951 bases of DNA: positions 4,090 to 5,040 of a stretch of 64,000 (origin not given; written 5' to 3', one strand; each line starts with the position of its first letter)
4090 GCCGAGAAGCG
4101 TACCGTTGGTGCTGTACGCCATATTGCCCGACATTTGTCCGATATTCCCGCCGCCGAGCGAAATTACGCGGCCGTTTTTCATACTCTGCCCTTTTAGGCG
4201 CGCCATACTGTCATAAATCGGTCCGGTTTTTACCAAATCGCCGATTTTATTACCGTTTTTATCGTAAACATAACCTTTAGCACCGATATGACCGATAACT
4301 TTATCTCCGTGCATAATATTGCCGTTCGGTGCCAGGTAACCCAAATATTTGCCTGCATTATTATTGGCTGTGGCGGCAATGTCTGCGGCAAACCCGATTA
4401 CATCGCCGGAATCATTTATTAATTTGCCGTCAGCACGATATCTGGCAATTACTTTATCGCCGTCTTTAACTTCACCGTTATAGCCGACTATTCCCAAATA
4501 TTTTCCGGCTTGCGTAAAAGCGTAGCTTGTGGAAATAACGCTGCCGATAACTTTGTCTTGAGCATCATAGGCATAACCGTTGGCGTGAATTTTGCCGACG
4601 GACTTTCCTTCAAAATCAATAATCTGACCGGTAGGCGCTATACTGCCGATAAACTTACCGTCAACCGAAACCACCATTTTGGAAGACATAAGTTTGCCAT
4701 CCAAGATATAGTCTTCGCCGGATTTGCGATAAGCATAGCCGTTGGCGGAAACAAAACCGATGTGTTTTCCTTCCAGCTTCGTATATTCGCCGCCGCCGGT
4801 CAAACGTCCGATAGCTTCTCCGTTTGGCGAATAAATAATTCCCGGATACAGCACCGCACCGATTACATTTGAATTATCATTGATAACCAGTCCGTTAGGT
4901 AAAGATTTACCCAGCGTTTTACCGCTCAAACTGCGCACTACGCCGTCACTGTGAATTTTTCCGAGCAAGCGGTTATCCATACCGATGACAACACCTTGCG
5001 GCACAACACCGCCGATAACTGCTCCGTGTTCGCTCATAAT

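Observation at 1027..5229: CagY-scale VirB10: ~1000-residue repeat module in front of a canonical VirB10 barrel domain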

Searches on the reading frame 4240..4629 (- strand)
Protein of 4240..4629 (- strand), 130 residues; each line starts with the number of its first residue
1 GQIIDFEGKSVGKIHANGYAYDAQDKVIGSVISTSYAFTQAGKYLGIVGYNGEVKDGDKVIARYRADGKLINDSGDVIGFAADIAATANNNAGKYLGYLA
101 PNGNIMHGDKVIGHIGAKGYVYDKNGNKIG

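Call 43: search_protein_families(library=pfam, proteins=[window:4240-4629:-], max_evalue=0.1)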
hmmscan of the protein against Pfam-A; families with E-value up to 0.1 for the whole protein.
window:4240-4629:- (130 aa): 4 families
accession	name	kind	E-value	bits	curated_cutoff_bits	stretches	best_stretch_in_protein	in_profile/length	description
PF21785.3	Bflower_2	-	9.7e-09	35.5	38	2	2-58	35-89/112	5-fold beta-flower protein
PF12396.14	DUF3659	-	7.5e-05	23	24.8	0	52-83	23-57/61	Protein of unknown function (DUF3659)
PF08206.17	OB_RNB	-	0.031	14.4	24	0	104-115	31-42/58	Ribonuclease B OB domain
PF16288.11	DUF4934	-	0.089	13.4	27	0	23-62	32-72/102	Domain of unknown function (DUF4934)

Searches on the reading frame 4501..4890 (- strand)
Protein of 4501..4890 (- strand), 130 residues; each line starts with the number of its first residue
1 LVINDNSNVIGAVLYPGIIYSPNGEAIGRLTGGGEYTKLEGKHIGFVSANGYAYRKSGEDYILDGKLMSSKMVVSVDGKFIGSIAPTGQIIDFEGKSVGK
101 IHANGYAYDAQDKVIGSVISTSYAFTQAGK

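Call 43: search_protein_families(library=pfam, proteins=[window:4501-4890:-], max_evalue=0.1)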
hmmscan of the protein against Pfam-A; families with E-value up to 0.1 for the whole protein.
window:4501-4890:- (130 aa): 5 families
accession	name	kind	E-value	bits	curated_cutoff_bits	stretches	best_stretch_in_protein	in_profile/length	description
PF21785.3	Bflower_2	-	7.1e-09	35.9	38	2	69-118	32-80/112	5-fold beta-flower protein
PF12396.14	DUF3659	-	2.2e-05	24.6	24.8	1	17-44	12-38/61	Protein of unknown function (DUF3659)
PF21784.3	Bflower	-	0.00065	20.5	25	0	20-101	4-63/116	4-fold beta flower protein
PF04519.19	Bactofilin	-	0.027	15.2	27.9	0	63-105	9-67/98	Polymer-forming cytoskeletal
PF25455.1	Beta-barrel_CAF17_C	-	0.04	14.1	25.7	0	80-102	10-32/70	CAF17, C-terminal beta-barrel domain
